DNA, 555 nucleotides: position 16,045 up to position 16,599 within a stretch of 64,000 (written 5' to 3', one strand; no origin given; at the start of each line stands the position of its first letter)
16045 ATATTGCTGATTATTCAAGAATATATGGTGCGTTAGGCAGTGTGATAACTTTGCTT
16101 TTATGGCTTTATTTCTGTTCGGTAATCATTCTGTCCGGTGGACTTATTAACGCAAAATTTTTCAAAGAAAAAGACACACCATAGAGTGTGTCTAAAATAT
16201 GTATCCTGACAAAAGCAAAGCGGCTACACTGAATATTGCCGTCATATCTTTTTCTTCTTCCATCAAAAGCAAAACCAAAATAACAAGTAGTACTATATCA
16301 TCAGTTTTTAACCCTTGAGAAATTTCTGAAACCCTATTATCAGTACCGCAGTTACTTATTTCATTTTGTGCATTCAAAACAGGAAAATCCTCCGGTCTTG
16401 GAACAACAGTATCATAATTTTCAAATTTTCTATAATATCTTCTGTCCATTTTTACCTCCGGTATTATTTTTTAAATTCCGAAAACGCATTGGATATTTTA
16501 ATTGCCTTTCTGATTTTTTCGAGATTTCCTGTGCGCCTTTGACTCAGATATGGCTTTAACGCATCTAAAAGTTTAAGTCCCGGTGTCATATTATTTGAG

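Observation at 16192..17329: Uncharacterised minus-strand small-gene cluster with a strongly SD-driven 28-aa hydrophobic micro-ORF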

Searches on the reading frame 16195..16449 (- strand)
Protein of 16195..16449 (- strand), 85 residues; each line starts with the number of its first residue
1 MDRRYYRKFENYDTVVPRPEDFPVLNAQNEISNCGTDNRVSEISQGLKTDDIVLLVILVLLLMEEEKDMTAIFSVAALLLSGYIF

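Call 3: search_protein_families(library=pfam, proteins=[window:16195-16449:-], max_evalue=1)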
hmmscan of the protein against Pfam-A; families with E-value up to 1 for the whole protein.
seq(85 aa): 0 families

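Call 4: search_protein_families(library=ncbifam, proteins=[window:16195-16449:-], max_evalue=1)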
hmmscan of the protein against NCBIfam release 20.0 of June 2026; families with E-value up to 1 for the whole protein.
seq(85 aa): 0 families

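Call 5: list_cluster_members(proteins=[window:16195-16449:-, window:16467-16829:-, window:16467-16814:-, window:16839-17060:-, window:17124-17207:-, window:17330-17800:+])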
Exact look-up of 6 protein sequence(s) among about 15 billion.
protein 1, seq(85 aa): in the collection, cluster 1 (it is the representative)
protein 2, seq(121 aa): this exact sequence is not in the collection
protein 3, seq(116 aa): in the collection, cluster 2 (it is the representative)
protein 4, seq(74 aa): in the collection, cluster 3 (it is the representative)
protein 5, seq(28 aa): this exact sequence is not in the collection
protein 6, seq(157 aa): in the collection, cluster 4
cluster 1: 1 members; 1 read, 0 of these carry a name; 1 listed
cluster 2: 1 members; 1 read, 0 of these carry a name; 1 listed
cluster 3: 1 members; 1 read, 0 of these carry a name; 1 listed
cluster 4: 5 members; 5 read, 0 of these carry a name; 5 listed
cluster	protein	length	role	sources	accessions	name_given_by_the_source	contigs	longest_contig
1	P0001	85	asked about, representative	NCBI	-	-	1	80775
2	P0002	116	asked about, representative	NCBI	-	-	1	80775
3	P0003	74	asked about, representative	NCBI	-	-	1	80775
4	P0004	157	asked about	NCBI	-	-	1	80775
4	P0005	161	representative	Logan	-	-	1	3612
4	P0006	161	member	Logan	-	-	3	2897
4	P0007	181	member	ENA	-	-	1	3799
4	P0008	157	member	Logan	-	-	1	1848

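Call 6: find_homologous_proteins(query=P0002, max_evalue=0.01)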
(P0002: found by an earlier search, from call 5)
Query P0002 (116 aa): 14 proteins with E <= 0.01 among 20 candidates.
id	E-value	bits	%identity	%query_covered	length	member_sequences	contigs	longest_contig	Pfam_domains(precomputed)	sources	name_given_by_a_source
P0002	5.1e-66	237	100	100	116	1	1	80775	-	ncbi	-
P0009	6.8e-56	204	85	100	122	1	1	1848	-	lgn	-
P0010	1.3e-54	200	85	100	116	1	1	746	-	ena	-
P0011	4.0e-50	186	78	100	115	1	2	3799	-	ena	-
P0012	8.3e-47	175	77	100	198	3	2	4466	-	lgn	-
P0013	2.7e-46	174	76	100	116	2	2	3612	-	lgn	-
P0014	1.2e-45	172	73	100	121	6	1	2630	-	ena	-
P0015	4.2e-45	170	69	100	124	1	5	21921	-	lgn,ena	-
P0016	2.9e-43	164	73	100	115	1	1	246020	-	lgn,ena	-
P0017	7.4e-43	163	73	100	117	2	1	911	-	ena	-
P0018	7.6e-43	163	69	100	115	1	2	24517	-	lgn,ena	-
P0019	2.7e-40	154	68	100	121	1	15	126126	-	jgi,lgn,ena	-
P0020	2.1e-38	148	65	100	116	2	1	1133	-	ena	-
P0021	4.0e-35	138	74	82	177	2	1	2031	-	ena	-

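Call 7: find_homologous_proteins(query=P0003, max_evalue=0.01)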
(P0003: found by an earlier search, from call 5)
Query P0003 (74 aa): 6 proteins with E <= 0.01 among 6 candidates.
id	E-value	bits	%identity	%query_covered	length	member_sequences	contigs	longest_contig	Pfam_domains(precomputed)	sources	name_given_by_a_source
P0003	3.0e-39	149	100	100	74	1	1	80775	-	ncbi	-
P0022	2.5e-31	124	86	100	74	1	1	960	-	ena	-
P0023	5.9e-27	110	77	100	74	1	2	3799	-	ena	-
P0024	4.2e-22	95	66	100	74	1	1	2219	-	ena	-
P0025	3.3e-21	92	69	100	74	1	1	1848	-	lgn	-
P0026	5.1e-21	92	69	100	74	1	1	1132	-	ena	-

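Call 8: find_encoding_contigs(protein=P0016, flank=4000, max_places=2)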
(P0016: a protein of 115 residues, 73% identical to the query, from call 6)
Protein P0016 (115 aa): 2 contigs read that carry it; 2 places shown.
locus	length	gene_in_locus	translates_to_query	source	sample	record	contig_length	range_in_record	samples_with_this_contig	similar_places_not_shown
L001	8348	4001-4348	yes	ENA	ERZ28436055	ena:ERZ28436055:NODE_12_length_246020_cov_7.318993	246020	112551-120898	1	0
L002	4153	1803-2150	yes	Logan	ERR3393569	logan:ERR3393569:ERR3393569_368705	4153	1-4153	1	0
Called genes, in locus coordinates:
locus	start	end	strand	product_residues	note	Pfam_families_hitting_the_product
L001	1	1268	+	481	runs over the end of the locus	PF03717:PBP_dimer (faint), PF21922:PBP_dimer_2, PF00905:Transpeptidase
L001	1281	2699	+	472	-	PF04055:Radical_SAM, PF06968:BATS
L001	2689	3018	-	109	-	PF13240:Zn_Ribbon_1 (weak)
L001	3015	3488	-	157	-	PF00149:Metallophos (faint), PF12850:Metallophos_2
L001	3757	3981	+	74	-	-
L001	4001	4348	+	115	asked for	-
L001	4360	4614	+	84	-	-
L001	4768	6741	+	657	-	PF00204:DNA_gyraseB, PF01751:Toprim, PF00986:DNA_gyraseB_C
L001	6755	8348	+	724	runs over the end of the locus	PF00521:DNA_topoisoIV, PF03989:DNA_gyraseA_C (faint)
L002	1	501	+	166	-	?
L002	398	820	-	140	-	PF13240:Zn_Ribbon_1 (weak)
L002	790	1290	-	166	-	PF00149:Metallophos (faint), PF12850:Metallophos_2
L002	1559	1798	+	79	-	-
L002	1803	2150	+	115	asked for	-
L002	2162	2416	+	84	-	-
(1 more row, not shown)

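Call 9: find_encoding_contigs(protein=P0019, flank=4000, max_places=2)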
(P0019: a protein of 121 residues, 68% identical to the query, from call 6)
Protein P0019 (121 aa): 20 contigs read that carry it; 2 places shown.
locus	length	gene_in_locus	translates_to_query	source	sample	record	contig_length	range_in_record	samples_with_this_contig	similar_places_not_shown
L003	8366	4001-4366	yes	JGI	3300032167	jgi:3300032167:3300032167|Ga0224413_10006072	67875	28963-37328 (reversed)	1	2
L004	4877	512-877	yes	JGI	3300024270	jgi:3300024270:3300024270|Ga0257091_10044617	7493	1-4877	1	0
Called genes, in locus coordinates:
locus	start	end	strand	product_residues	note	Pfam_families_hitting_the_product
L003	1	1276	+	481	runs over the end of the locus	PF03717:PBP_dimer (faint), PF21922:PBP_dimer_2, PF00905:Transpeptidase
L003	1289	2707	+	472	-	PF04055:Radical_SAM, PF06968:BATS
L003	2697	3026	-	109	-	PF12773:DZR (weak), PF13240:Zn_Ribbon_1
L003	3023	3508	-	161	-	PF00149:Metallophos (faint), PF12850:Metallophos_2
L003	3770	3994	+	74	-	-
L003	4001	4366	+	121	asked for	-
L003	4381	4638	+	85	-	-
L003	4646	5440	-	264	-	PF03631:Virul_fac_BrkB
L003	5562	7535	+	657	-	PF00204:DNA_gyraseB, PF01751:Toprim, PF00986:DNA_gyraseB_C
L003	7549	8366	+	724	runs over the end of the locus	PF00521:DNA_topoisoIV, PF03989:DNA_gyraseA_C (faint)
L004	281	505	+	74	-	-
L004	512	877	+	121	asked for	-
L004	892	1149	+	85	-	-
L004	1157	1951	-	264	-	PF03631:Virul_fac_BrkB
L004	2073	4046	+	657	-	PF00204:DNA_gyraseB, PF01751:Toprim, PF00986:DNA_gyraseB_C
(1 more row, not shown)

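Call 10: find_encoding_contigs(protein=P0015, flank=4000, max_places=2)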
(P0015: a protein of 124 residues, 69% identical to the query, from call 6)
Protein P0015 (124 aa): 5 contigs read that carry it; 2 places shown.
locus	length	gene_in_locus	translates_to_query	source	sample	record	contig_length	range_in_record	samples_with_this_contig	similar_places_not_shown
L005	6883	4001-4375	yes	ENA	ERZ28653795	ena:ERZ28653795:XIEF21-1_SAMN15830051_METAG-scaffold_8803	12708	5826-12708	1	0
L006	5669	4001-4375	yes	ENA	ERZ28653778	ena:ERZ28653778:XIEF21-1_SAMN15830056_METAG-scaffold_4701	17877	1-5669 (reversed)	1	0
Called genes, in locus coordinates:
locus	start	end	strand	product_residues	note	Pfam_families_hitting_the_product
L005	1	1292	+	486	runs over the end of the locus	PF03717:PBP_dimer (faint), PF21922:PBP_dimer_2, PF00905:Transpeptidase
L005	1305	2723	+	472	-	PF04055:Radical_SAM, PF06968:BATS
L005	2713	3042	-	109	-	PF13240:Zn_Ribbon_1 (weak)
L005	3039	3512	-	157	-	PF00149:Metallophos (weak), PF12850:Metallophos_2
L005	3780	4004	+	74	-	-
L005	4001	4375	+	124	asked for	-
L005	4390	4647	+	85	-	-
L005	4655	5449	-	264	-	PF03631:Virul_fac_BrkB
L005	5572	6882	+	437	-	?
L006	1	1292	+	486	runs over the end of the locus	PF03717:PBP_dimer (faint), PF21922:PBP_dimer_2, PF00905:Transpeptidase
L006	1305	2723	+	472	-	PF04055:Radical_SAM, PF06968:BATS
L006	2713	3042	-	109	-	PF13240:Zn_Ribbon_1 (weak)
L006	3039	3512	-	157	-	PF00149:Metallophos (weak), PF12850:Metallophos_2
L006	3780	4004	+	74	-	-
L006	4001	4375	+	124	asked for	-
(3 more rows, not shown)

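Call 11: find_encoding_contigs(protein=P0018, flank=4000, max_places=2)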
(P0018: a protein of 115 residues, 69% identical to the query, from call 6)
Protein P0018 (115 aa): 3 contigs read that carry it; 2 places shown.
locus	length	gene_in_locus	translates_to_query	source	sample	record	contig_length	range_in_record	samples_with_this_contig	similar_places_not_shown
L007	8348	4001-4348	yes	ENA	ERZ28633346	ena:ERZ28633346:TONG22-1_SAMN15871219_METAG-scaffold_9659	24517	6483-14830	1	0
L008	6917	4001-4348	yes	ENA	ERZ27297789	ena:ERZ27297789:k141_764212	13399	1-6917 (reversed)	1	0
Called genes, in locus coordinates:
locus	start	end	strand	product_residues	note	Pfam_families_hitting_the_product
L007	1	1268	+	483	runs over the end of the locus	PF03717:PBP_dimer (faint), PF21922:PBP_dimer_2, PF00905:Transpeptidase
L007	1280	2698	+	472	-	PF04055:Radical_SAM, PF06968:BATS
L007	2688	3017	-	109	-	PF13240:Zn_Ribbon_1 (weak)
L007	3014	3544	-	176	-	PF00149:Metallophos (weak), PF12850:Metallophos_2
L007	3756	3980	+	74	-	-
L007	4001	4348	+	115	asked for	-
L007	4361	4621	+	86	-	-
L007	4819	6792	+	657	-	PF00204:DNA_gyraseB, PF01751:Toprim, PF00986:DNA_gyraseB_C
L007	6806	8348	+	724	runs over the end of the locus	PF00521:DNA_topoisoIV, PF03989:DNA_gyraseA_C (faint)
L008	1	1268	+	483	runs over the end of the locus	PF03717:PBP_dimer (faint), PF21922:PBP_dimer_2, PF00905:Transpeptidase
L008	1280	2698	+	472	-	PF04055:Radical_SAM, PF06968:BATS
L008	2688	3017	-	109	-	PF13240:Zn_Ribbon_1 (weak)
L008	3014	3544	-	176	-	PF00149:Metallophos (weak), PF12850:Metallophos_2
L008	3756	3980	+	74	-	-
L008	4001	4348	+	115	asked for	-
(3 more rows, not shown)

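Call 14: find_homologous_proteins(query=P0001, max_evalue=0.01)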
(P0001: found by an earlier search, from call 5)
Query P0001 (85 aa): 15 proteins with E <= 0.01 among 15 candidates.
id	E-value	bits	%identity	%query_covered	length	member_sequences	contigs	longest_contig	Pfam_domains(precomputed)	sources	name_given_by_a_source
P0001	9.3e-48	177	100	100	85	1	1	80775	-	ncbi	-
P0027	3.7e-34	134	76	100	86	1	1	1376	-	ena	-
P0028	1.6e-31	126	70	100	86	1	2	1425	-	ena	-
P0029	1.4e-29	119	69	100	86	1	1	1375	-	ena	-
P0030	2.2e-29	119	69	100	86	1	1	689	-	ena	-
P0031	6.6e-29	117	72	100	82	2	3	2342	-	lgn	-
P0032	5.1e-28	114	67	99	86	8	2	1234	-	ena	-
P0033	5.7e-28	114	65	100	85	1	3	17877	-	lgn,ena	-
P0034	6.0e-27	111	69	100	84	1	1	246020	-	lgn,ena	-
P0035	1.4e-26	110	65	100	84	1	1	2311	-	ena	-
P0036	5.4e-26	108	64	100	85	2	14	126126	-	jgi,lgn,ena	-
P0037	1.3e-19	88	54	99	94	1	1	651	-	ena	-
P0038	1.1e-17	81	52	99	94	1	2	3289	-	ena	-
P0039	9.4e-17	79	54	99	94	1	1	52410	-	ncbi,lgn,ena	-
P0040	4.4e-16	76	48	99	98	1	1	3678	-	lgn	-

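Call 16: find_encoding_contigs(protein=P0039, flank=5000, max_places=2)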
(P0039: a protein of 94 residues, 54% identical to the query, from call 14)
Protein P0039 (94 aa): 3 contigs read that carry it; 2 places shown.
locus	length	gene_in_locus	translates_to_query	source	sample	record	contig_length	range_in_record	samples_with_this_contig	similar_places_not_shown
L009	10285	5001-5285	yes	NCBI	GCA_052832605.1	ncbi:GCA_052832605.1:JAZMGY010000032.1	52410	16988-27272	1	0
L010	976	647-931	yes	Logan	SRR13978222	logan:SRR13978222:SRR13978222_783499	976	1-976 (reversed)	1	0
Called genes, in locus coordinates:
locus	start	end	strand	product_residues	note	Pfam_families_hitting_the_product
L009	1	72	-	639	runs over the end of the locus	PF07944:Beta-AFase-like_GH127_cat, PF20736:Glyco_hydro127M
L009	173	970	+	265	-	PF12833:HTH_18, PF00165:HTH_AraC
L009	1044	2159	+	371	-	PF00149:Metallophos, PF12850:Metallophos_2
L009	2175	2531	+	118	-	-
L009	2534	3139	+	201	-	PF00657:Lipase_GDSL, PF13472:Lipase_GDSL_2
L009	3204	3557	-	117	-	-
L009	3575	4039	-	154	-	PF00149:Metallophos (weak), PF12850:Metallophos_2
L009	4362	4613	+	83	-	-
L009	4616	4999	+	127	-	-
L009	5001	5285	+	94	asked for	-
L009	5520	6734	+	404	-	PF07690:MFS_1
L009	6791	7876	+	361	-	PF02492:cobW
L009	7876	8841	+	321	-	PF02492:cobW, PF21537:DUF1980_C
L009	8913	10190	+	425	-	PF01979:Amidohydro_1, PF07969:Amidohydro_3 (faint), PF12890:DHOase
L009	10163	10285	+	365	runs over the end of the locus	PF00988:CPSase_sm_chain, PF00117:GATase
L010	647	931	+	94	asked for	-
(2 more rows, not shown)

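Call 17: find_encoding_contigs(protein=P0040, flank=5000, max_places=2)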
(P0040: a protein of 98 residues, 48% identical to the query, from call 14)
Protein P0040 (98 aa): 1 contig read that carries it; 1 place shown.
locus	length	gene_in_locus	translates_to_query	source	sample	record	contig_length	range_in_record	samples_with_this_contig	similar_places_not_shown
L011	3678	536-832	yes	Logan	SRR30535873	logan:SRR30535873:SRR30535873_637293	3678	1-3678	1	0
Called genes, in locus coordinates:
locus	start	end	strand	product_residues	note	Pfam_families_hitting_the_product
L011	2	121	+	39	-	?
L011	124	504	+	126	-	-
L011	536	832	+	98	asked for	-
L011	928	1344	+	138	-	PF01029:NusB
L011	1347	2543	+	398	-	PF13742:tRNA_anti_2, PF01336:tRNA_anti-codon, PF02601:Exonuc_VII_L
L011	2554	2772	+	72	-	-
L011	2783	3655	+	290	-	PF00348:polyprenyl_synt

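Call 23: search_protein_representatives(alignment_id=A2)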
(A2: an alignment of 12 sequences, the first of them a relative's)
Query: 12 sequences, 116 profile positions. Proteins with E-value up to 0.001 (for the whole library): 73; up to 1e-10: 9; up to 1e-30: 1. The best 73 are listed.
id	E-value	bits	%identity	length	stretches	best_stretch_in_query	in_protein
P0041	2.1e-32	127.8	-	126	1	2-116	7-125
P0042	2.1e-29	118.1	-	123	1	2-116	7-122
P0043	2.4e-20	88.9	-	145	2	40-115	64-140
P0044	4.9e-18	81.5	-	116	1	1-114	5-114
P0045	2.9e-17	78.9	-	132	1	1-114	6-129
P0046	1.6e-16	76.6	-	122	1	1-114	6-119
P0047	1.7e-15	73.2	-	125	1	2-114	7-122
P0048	1.2e-13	67.3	-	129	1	1-114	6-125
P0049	3.9e-12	62.4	-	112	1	1-114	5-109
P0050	1.4e-08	51.0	-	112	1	1-107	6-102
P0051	5.1e-08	49.1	-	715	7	29-66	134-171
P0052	1.2e-07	48.0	-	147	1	1-109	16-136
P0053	1.6e-07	47.5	-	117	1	4-114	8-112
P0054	1.7e-07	47.5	-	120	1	3-114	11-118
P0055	3.0e-07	46.7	-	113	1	2-113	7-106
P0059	1.2e-06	44.7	-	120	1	2-112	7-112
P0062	3.2e-06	43.3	-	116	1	2-113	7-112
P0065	3.8e-06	43.1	-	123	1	2-109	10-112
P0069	8.9e-06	41.9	-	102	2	54-115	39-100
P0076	3.4e-05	40.0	-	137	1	1-109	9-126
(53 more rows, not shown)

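Call 25: search_protein_families(library=pfam, alignment_id=A3, max_evalue=0.01)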
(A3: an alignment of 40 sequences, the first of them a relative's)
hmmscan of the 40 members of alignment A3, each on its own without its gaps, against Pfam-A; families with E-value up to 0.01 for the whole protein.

A. member 1, P0002 (116 aa): 0 families

B. families by the number of members that match (of 40 scanned): 3 families
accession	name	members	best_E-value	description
PF05887.16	Trypan_PARP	1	0.00074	Procyclic acidic repetitive protein (PARP)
PF21733.3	Death_3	1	0.0069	Death domain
PF23361.1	BBS7_pf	1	0.0088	BBS7 platform domain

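Call 26: search_protein_families(library=ncbifam, alignment_id=A3, max_evalue=0.01)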
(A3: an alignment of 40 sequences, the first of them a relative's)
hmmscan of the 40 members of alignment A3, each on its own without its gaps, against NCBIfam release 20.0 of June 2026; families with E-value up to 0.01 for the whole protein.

A. member 1, P0002 (116 aa): 0 families

B. families by the number of members that match (of 40 scanned): 2 families
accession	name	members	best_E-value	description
NF008084.0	PRK10819.1-5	1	0.0034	TonB system transport protein TonB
NF008082.0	PRK10819.1-3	1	0.005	TonB system transport protein TonB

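Call 30: find_related_loci(query=A4, collection=genome_contigs, flank=4000)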
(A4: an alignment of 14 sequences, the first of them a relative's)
Query A4 (85 aa) in genome_contigs; peptide patterns used: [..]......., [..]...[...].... (x = any residue, [..] = any of these).
194 stretches matched a pattern; 3 encode a relative of the query (tblastn E <= 1e-3); 3 distinct loci.
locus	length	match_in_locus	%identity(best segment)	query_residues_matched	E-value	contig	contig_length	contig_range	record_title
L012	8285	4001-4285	45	1-84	1e-23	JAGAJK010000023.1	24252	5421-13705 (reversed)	MAG: Clostridia bacterium isolate RGIG8497 Water_deer_Cecum-1__c73865, whole genome shotgun sequence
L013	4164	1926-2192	45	1-85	2e-16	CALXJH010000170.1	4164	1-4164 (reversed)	MAG: uncultured Clostridia bacterium isolate E27__bin387 genome assembly, contig: E27__k127_5249460, whole genome shotgu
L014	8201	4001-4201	33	18-82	8e-6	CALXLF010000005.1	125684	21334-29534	MAG: uncultured Clostridia bacterium isolate BRZ_PP__bin59 genome assembly, contig: BRZ_PP__NODE_204_length_125684_cov_1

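Call 37: list_cluster_members(proteins=[P0041, P0043, P0045, P0052, P0054, P0059, P0062, P0065, P0069, P0076])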
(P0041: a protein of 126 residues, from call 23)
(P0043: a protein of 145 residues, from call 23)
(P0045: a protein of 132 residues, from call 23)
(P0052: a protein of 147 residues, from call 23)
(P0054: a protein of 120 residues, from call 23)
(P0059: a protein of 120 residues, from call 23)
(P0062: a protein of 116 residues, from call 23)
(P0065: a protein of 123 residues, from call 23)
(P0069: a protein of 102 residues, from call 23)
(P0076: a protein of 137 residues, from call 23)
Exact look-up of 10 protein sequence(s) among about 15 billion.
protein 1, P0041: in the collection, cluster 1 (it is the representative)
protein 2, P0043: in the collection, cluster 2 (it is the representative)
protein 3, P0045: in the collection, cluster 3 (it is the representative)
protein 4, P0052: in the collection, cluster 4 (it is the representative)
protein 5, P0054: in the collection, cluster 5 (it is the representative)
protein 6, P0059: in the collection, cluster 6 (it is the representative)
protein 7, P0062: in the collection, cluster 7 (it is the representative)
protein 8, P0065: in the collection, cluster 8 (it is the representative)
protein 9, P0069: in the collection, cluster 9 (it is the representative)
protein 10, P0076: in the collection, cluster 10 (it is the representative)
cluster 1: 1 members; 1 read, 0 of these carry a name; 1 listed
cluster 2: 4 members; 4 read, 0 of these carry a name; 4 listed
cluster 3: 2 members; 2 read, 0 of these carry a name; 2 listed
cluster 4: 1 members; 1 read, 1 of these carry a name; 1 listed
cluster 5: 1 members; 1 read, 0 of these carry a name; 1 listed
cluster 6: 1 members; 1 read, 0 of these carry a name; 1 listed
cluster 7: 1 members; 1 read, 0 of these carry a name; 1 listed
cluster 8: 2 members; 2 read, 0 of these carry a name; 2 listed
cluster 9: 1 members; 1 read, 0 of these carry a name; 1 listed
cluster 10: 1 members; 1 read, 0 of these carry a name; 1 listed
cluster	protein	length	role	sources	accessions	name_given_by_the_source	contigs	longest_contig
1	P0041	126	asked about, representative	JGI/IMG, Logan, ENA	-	-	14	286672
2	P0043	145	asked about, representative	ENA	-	-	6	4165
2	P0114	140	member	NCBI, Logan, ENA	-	-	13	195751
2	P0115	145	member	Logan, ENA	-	-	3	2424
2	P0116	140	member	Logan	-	-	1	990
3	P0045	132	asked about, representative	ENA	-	-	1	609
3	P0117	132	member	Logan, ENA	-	-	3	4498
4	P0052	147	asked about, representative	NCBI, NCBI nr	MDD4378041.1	MAG: hypothetical protein PHH48_07890, partial [Eubacteriales bacterium] | hypothetical protein [Eubacteriales bacterium]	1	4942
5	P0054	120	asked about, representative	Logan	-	-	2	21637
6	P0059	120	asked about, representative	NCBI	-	-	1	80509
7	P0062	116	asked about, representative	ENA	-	-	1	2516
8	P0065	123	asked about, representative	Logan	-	-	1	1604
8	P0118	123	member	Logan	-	-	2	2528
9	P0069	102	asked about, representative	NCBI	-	-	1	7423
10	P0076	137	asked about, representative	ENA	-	-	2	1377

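Call 62: predict_structure(alignment_id=A2)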
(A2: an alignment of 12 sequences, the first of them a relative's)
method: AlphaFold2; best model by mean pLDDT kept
length: 116 residues; sequences in the alignment: 12
mean_pLDDT: 53.1   pTM: 0.24
mean pLDDT of the five models: 53.1, 53.0, 50.0, 43.9, 42.0
residues with pLDDT >= 90: 0; 70-90: 0; 50-70: 82; < 50: 34
segments of 3 or more residues with pLDDT < 50: 1-5, 22-43, 112-116
pLDDT, mean of each block of 10 residues (from residue 1): 50 55 42 40 53 56 61 53 60 57 60 47
secondary structure, 60 per line:
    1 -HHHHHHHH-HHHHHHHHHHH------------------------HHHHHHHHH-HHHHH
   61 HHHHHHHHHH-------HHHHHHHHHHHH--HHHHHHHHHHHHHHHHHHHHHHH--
elements in order: H2-9 H11-21 H46-54 H56-70 H78-89 H92-114
